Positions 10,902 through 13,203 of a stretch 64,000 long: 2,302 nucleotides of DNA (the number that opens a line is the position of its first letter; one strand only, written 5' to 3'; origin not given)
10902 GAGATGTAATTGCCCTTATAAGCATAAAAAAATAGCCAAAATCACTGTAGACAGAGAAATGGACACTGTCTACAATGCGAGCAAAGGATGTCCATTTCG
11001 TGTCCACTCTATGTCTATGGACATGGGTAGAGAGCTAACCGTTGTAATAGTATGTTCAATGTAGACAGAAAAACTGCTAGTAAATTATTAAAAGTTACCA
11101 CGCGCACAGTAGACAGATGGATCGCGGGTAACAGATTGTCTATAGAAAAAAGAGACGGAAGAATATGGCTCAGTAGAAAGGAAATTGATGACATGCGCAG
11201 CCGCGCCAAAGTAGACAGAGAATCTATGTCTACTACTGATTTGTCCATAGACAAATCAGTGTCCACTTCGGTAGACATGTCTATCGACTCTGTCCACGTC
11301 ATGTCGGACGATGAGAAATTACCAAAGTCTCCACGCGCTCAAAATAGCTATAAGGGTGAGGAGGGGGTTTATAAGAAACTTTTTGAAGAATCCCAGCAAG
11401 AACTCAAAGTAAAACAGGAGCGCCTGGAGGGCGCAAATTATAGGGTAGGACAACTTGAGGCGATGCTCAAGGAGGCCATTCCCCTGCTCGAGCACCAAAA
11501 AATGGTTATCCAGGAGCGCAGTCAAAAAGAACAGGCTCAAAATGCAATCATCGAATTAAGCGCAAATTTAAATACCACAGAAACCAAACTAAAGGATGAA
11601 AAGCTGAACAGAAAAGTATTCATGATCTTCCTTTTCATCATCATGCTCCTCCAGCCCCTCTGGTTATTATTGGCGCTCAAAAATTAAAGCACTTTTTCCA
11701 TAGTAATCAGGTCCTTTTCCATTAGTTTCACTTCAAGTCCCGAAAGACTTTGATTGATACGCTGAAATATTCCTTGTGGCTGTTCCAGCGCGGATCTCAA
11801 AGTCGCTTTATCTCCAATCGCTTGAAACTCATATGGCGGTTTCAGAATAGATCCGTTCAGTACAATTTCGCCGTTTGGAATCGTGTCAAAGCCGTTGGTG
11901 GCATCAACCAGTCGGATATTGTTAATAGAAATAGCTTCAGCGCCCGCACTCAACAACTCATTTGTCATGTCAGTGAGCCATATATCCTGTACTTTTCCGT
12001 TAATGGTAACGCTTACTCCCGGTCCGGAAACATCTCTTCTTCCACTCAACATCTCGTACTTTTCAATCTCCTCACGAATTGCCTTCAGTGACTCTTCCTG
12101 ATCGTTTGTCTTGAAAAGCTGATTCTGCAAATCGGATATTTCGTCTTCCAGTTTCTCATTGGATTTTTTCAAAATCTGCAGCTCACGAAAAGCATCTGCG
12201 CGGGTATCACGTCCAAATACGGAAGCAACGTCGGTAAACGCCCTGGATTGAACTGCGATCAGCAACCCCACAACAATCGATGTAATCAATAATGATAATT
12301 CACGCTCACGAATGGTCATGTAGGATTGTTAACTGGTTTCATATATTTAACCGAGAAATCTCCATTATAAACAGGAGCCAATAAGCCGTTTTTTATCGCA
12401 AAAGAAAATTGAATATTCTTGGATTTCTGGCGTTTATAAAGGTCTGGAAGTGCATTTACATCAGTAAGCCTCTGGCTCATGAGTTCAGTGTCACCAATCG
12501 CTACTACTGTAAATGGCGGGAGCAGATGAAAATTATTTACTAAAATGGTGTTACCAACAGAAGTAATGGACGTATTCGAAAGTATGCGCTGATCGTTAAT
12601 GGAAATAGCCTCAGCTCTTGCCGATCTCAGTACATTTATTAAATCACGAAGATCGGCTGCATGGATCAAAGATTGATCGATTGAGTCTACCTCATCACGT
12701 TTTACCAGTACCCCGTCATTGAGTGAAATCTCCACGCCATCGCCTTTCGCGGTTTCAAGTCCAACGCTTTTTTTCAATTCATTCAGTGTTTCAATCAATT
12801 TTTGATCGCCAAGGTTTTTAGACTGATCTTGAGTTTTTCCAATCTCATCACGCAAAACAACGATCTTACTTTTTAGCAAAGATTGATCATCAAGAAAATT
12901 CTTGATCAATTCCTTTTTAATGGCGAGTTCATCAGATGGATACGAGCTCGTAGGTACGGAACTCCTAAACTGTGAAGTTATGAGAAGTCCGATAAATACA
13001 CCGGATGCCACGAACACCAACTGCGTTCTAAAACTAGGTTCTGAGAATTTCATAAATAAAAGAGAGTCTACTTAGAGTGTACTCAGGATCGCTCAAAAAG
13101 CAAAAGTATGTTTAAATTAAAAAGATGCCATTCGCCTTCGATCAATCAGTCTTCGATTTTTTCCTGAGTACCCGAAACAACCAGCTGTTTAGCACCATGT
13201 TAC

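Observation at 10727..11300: Iteron-like array of about 20 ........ / TGTCYAY motifs across a divergent promoter region and into both coding regions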

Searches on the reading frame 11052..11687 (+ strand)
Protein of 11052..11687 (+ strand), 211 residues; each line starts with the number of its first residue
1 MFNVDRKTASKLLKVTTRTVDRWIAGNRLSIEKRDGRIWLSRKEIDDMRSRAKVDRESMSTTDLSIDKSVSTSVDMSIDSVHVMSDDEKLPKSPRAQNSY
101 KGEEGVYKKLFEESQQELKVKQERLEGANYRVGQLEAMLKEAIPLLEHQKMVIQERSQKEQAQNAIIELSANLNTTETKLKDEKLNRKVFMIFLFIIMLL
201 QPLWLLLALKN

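Call 6: search_protein_families(library=pfam, proteins=[window:11052-11687:+], max_evalue=0.01)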
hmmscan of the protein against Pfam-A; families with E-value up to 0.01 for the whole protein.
window:11052-11687:+ (211 aa): 1 family
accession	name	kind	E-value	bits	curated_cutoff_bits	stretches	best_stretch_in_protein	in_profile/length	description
PF12728.13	HTH_17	-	0.005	17.5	27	1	9-48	7-46/51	Helix-turn-helix domain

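Call 9: find_homologous_proteins(query=window:11052-11687:+)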
Query window:11052-11687:+ (211 aa): 519 proteins with E <= 0.001 among 638 candidates; the best 120 are listed.
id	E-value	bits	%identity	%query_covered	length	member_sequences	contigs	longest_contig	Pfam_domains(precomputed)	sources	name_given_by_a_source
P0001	1.3e-119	415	93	94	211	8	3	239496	-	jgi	jgi:hypothetical protein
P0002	1.7e-95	336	75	94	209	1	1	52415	-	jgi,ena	-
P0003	1.3e-88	314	91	72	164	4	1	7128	-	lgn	-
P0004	1.2e-67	246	58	100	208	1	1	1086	-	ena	-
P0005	2.3e-66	241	56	100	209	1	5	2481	-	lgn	-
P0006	5.3e-66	240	56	100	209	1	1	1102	-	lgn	-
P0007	6.3e-63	230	56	100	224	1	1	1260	-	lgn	-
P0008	4.4e-62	227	56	99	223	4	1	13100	-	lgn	-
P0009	7.1e-62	227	56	100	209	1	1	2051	PF12728.14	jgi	jgi:hypothetical protein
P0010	7.3e-61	223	55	99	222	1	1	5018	-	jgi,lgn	-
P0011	3.0e-57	212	54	99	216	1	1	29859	-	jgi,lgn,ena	-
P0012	4.5e-57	211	51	89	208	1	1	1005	-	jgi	jgi:hypothetical protein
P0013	7.1e-57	210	52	100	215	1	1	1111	-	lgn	-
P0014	9.9e-57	210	51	89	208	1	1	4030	-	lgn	-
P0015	1.1e-56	210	54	99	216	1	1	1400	-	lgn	-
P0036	1.1e-53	200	50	100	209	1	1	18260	PF12728.14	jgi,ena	-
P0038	5.4e-53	198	49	100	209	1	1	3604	PF12728.14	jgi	jgi:hypothetical protein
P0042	2.5e-52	196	50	99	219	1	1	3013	PF12728.14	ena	-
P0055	3.5e-50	189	49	98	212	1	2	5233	PF12728.14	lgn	-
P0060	3.2e-49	186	50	98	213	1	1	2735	PF12728.14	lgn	-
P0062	6.4e-49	185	45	90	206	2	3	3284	PF12728.14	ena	-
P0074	2.5e-47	179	48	98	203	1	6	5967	PF12728.14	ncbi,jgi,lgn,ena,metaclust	metaclust:\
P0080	1.9e-46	176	47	99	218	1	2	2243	PF12728.14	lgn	-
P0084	4.8e-46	175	45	98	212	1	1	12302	PF12728.14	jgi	-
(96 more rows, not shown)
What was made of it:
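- On MerR/excisionase-type winged HTH (Pfam HTH_17 PF12728; TIGR01764): Several orthologues carry precomputed PF12728 hits (call 9).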

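Call 12: find_related_loci(query=A1, collection=genome_contigs, flank=4000)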
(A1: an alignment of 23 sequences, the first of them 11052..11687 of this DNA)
Query A1 (211 aa) in genome_contigs; peptide patterns used: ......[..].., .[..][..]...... (x = any residue, [..] = any of these).
145 stretches matched a pattern; 105 encode a relative of the query (tblastn E <= 1e-3); the best 80 are kept; 80 distinct loci.
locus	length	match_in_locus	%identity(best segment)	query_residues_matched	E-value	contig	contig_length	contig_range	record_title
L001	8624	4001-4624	48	4-210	3e-56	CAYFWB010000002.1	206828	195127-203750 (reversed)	MAG TPA_asm: uncultured Candidatus Peribacteria bacterium isolate ERP107533_co1_137 genome assembly, contig: NODE_3_leng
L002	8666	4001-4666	50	1-210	1e-55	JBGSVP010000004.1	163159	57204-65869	MAG: Candidatus Gracilibacteria bacterium isolate JTS-AC46 k141_1096110, whole genome shotgun sequence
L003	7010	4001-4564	52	1-188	9e-54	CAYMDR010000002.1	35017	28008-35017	MAG TPA_asm: uncultured Candidatus Peribacteria bacterium isolate SRP278252_co2_54 genome assembly, contig: NODE_2384_le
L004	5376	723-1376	43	2-210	4e-52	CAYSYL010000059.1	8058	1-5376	MAG TPA_asm: uncultured Candidatus Peribacteria bacterium isolate SRP257259_co1_27 genome assembly, contig: NODE_14480_l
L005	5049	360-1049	46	1-210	9e-51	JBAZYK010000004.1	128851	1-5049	MAG: Candidatus Gracilibacteria bacterium isolate SO_2017_GW1_79 NODE_996_length_128851_cov_6.467007_OW334_2017, whole g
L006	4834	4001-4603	49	1-207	2e-50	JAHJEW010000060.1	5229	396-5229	MAG: Patescibacteria group bacterium isolate Modern_marine_glass_biofilm.mb.143 Modern_marine_gla.mb.143_k141_351406, wh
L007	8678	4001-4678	45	1-209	2e-47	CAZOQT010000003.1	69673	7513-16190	MAG TPA_asm: uncultured Candidatus Peribacteria bacterium isolate SRP278252_co2_755 genome assembly, contig: NODE_600_le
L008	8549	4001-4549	45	2-190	8e-47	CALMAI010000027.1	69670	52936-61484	MAG TPA_asm: uncultured Candidatus Peregrinibacteria bacterium isolate SRR2107183_bin.16_CONCOCT_v1.1_MAG genome assembl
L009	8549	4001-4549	45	2-190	2e-46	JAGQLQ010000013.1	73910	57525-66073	MAG: Candidatus Peregrinibacteria bacterium isolate HKST-UBA20 2015-01-06_1_(paired)_contig_36647, whole genome shotgun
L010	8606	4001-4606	47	1-209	1e-46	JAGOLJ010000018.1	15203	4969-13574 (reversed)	Candidatus Gracilibacteria bacterium isolate Go_SlDig_bin_464 Go_SlDig_11373_length_15203_cov_4.361303, whole genome sho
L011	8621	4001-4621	43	2-210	2e-46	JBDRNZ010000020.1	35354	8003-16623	MAG: Candidatus Peregrinibacteria bacterium isolate MEGAHIT-group-1.923 k141_1958914, whole genome shotgun sequence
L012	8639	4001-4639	43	1-199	2e-43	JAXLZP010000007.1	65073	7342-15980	MAG: Candidatus Gracilibacteria bacterium isolate STL-PAT5 C2.212.fa-7, whole genome shotgun sequence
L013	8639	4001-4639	44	1-199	1e-42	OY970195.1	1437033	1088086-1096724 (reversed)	MAG: Candidatus Peregrinibacteria bacterium isolate MFD02416.bin.c.20 genome assembly, chromosome: 1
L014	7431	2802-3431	42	2-210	7e-43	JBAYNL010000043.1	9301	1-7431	MAG: Candidatus Gracilibacteria bacterium isolate SO_2016_LW1_63 scaffold09649_LW64-88_2016, whole genome shotgun sequen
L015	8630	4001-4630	40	2-211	2e-42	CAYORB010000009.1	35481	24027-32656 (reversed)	MAG TPA_asm: uncultured Candidatus Peribacteria bacterium isolate SRP077602_co5_415 genome assembly, contig: NODE_5858_l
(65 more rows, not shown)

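Call 20: search_solved_structures(query=A1, max_evalue=10, show_alignments=3)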
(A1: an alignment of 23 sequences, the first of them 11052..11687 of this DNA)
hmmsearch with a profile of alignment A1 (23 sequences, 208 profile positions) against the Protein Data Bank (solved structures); distinct sequences matched with E-value up to 10: 1.
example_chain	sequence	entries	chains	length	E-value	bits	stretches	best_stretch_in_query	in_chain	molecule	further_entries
9jg0_R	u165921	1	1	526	0.53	13.6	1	133-207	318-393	Isoform 2 of Neuropeptide FF receptor 2,Soluble cytochrome b562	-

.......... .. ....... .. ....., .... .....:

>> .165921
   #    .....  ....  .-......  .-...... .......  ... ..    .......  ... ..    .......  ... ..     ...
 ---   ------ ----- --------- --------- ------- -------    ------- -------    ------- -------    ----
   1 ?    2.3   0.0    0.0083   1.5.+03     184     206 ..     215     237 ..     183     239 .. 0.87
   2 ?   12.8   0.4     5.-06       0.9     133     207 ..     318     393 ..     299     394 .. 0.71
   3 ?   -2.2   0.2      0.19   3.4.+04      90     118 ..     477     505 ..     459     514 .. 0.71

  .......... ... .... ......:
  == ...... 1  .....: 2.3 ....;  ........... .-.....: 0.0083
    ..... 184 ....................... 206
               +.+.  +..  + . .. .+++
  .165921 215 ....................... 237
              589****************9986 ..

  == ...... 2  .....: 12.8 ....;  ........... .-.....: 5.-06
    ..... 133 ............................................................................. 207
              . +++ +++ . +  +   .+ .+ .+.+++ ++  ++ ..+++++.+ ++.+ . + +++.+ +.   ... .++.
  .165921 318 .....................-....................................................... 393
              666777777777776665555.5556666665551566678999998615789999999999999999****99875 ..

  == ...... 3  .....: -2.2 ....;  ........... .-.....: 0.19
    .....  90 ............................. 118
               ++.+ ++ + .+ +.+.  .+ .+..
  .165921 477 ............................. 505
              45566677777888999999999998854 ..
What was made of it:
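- Tried and rejected: Sequence search of the family profile against the PDB found nothing relevant (call 20).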

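Call 30: predict_structure(alignment_id=A1)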
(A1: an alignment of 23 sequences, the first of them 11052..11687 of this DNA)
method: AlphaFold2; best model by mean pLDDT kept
length: 211 residues; sequences in the alignment: 23
mean_pLDDT: 78.6   pTM: 0.27
mean pLDDT of the five models: 78.6, 77.3, 75.9, 74.8, 74.2
residues with pLDDT >= 90: 105; 70-90: 54; 50-70: 8; < 50: 44
segments of 3 or more residues with pLDDT < 50: 55-97
pLDDT, mean of each block of 10 residues (from residue 1): 89 91 91 89 89 53 41 39 37 46 80 94 93 87 79 93 96 94 93 92 86 62
secondary structure, 60 per line:
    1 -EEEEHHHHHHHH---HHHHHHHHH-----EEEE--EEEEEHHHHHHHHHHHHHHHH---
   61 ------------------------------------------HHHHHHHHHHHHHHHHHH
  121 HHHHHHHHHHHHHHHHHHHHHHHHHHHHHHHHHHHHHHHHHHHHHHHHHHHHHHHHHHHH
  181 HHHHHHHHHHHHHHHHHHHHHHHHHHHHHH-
elements in order: E2-5 H6-13 H17-25 E31-34 E37-41 H42-57 H103-210
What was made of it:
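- On MerR/excisionase-type winged HTH (Pfam HTH_17 PF12728; TIGR01764): The AF2 model has pLDDT of about 90 for residues 1-50 (call 30).
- On Par/RocS family (DUF536): The architecture comes from call 30.
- On BldC family: The 211-aa protein has a 108-residue helix and a transmembrane helix (call 30).
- The linker is predicted disordered, with pLDDT below 50 for residues 55-97 (call 30). The linker is predicted disordered (call 30).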

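Call 33: fold_search(model_id=the predicted structure, library=pdb)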
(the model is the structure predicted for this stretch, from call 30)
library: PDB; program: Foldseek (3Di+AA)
matches with E <= 10: 675; with E <= 0.001: 0
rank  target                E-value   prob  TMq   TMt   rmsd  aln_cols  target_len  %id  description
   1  5i44_A                9.4e-03  1.00  0.23  0.61   3.4        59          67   20  Structure of RacA-DNA complex; P21 form (released 2016-05-04)
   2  5i44_I                1.6e-02  1.00  0.22  0.60   2.9        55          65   20  Structure of RacA-DNA complex; P21 form (released 2016-05-04)
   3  5i41                  2.5e-02  1.00  0.23  0.61   2.7        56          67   21  Structure of the apo RacA DNA binding domain (released 2016-05-04)
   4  7tea_C                2.9e-02  1.00  0.23  0.57   3.0        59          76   17  Crystal structure of S. aureus GlnR-DNA complex (released 2022-06-29)
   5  4j2n_C                3.5e-02  1.00  0.20  0.72   1.4        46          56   22  Crystal Structure of mycobacteriophage Pukovnik Xis (released 2013-10-23)
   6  5i44_B                4.0e-02  1.00  0.22  0.59   3.0        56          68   21  Structure of RacA-DNA complex; P21 form (released 2016-05-04)
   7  6ama_B                4.9e-02  1.00  0.22  0.78   1.6        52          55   15  Structure of S. coelicolor/S. venezuelae BldC-smeA-ssfA complex to 3.09 Angstrom (released 2018-03-28)
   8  4j2n_A                5.2e-02  1.00  0.21  0.77   1.1        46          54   24  Crystal Structure of mycobacteriophage Pukovnik Xis (released 2013-10-23)
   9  6ama_H                5.2e-02  1.00  0.21  0.72   1.7        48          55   19  Structure of S. coelicolor/S. venezuelae BldC-smeA-ssfA complex to 3.09 Angstrom (released 2018-03-28)
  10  5i44_G                5.6e-02  1.00  0.22  0.58   3.1        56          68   21  Structure of RacA-DNA complex; P21 form (released 2016-05-04)
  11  6amk_B                7.7e-02  1.00  0.21  0.81   1.2        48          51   17  Structure of Streptomyces venezuelae BldC-whiI opt complex (released 2018-03-28)
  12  7tea_B                8.8e-02  0.99  0.23  0.55   3.0        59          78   17  Crystal structure of S. aureus GlnR-DNA complex (released 2022-06-29)
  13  6amk_A                9.4e-02  1.00  0.21  0.78   1.4        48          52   17  Structure of Streptomyces venezuelae BldC-whiI opt complex (released 2018-03-28)
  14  6ama_P                1.1e-01  1.00  0.23  0.78   1.6        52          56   15  Structure of S. coelicolor/S. venezuelae BldC-smeA-ssfA complex to 3.09 Angstrom (released 2018-03-28)
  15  5i44_K                1.1e-01  0.99  0.22  0.60   3.1        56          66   21  Structure of RacA-DNA complex; P21 form (released 2016-05-04)
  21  8csh_A                1.7e-01  0.99  0.22  0.72   2.4        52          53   19  Structure of the DNA binding domain of pSK1 Par partition protein bound to centromere DNA (released 2022-08-10)
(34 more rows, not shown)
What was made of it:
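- On MerR/excisionase-type winged HTH (Pfam HTH_17 PF12728; TIGR01764): The top Foldseek hits are RacA, Xis, BldC, GlnR and MerR-family N-terminal domains (call 33).
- Closest known: pSK1 Par and its centromere. Same: The Par DNA-binding domain with centromere (8csh) is among the fold matches, with TM 0.72 (call 33).
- Closest known: RacA and its ram sites. Same: It is the best fold match of the HTH domain (5i44 and 5i41, probability 1.00, TM about 0.6; call 33).
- Fold search puts RacA-DNA, Pukovnik Xis, BldC-DNA, GlnR and the pSK1 Par DNA-binding domain with centromere at the top (call 33).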

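Call 45: search_dna_similar(query=window:11052-11687:+, collection=plasmids, mode=protein, max_evalue=0.01, max_rows=10)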
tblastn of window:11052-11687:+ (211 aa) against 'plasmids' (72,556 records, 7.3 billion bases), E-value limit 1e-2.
No match.
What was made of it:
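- Tried and rejected: tblastn against 72,556 plasmids gave no match, so the family is not a plasmid partition gene (call 45).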

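Call 47: search_protein_families(library=ncbifam, proteins=[window:11052-11687:+], max_evalue=0.01)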
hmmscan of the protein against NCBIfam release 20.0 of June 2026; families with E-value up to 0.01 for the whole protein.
window:11052-11687:+ (211 aa): 1 family
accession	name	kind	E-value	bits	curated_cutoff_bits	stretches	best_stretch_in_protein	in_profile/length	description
TIGR01764.1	excise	domain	0.0086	16.4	28.8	0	7-40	5-37/49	excisionase family DNA-binding protein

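Call 66: search_protein_families(library=phrogs, proteins=[window:11052-11687:+], max_evalue=0.01)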
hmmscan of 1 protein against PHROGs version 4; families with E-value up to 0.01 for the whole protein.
window:11052-11687:+ (211 aa): 1 family
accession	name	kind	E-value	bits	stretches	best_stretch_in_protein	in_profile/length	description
phrog_2907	-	integration and excision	0.0031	18.9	1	6-58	9-61/117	excisionase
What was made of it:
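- Closest known: BldC and excisionase. Same: The fold matches with TM 0.72-0.81 (call 33), and there are weak HTH_17 and excisionase profile hits (calls 6, 47, 66).
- Three libraries give weak excisionase or HTH_17 hits (calls 6, 47, 66).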

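Call 67: search_protein_families(library=padloc, proteins=[window:11052-11687:+], max_evalue=0.01)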
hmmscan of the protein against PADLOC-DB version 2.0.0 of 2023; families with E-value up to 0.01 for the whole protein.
window:11052-11687:+ (211 aa): 0 families

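Call 74: find_encoding_contigs(protein=P0002, flank=1500, max_places=2)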
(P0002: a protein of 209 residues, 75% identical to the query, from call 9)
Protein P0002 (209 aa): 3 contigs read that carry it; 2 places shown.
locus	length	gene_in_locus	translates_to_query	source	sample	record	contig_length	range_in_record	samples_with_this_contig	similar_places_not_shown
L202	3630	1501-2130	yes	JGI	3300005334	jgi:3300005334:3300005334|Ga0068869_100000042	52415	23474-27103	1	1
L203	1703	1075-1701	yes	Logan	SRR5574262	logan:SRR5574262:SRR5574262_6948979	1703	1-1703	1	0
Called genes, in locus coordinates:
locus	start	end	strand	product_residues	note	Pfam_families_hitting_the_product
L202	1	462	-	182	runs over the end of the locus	PF00588:SpoU_methylase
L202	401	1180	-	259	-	PF00395:SLH (faint)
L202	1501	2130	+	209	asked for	-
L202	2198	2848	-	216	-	PF05949:DUF881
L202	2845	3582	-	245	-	PF05949:DUF881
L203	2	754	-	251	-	?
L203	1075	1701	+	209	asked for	?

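Call 75: find_encoding_contigs(protein=P0001, flank=1500, max_places=2)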
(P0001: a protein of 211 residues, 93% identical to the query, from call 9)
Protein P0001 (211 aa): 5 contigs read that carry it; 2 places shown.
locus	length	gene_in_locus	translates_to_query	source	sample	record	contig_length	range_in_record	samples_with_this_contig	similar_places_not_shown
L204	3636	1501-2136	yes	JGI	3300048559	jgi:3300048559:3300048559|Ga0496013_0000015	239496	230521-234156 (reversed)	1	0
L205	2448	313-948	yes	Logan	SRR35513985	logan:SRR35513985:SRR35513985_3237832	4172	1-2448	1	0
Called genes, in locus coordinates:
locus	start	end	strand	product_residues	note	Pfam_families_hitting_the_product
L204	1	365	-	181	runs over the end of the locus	PF00588:SpoU_methylase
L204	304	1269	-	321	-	PF00395:SLH (faint)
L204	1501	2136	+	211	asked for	-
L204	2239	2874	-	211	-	PF05949:DUF881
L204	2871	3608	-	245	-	PF05949:DUF881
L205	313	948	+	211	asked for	-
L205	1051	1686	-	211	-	PF05949:DUF881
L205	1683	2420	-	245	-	PF05949:DUF881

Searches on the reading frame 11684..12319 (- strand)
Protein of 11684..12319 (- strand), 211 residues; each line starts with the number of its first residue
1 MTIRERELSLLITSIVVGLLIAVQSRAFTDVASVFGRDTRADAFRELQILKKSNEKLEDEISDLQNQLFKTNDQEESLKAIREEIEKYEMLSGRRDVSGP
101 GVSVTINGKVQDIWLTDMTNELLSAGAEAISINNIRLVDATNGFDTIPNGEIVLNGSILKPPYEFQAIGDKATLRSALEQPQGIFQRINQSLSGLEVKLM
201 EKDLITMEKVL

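Call 6: search_protein_families(library=pfam, proteins=[window:11684-12319:-], max_evalue=0.01)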
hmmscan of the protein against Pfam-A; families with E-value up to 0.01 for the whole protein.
window:11684-12319:- (211 aa): 1 family
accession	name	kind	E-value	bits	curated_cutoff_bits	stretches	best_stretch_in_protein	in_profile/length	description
PF05949.17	DUF881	-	1.8e-26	93.2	25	1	84-209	1-135/146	Bacterial protein of unknown function (DUF881)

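Call 47: search_protein_families(library=ncbifam, proteins=[window:11684-12319:-], max_evalue=0.01)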
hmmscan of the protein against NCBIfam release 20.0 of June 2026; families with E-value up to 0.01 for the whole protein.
window:11684-12319:- (211 aa): 0 families

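Call 67: search_protein_families(library=padloc, proteins=[window:11684-12319:-], max_evalue=0.01)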
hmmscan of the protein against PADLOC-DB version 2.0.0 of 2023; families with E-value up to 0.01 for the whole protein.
window:11684-12319:- (211 aa): 0 families

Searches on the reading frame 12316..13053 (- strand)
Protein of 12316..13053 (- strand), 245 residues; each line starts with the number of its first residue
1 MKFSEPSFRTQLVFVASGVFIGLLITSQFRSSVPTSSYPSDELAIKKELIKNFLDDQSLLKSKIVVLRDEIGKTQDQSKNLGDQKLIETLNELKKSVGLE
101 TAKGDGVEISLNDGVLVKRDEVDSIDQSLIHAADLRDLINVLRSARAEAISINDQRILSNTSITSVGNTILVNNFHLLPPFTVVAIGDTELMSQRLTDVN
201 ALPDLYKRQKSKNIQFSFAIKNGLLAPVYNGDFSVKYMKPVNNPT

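Call 6: search_protein_families(library=pfam, proteins=[window:12316-13053:-], max_evalue=0.01)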
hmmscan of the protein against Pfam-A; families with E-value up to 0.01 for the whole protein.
window:12316-13053:- (245 aa): 1 family
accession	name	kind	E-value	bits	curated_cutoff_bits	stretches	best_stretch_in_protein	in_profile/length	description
PF05949.17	DUF881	-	9.2e-34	116.8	25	1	90-239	2-146/146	Bacterial protein of unknown function (DUF881)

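Call 47: search_protein_families(library=ncbifam, proteins=[window:12316-13053:-], max_evalue=0.01)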
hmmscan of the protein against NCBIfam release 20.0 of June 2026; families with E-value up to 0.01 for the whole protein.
window:12316-13053:- (245 aa): 0 families

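Call 67: search_protein_families(library=padloc, proteins=[window:12316-13053:-], max_evalue=0.01)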
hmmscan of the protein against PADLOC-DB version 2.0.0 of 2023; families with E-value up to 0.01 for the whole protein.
window:12316-13053:- (245 aa): 0 families
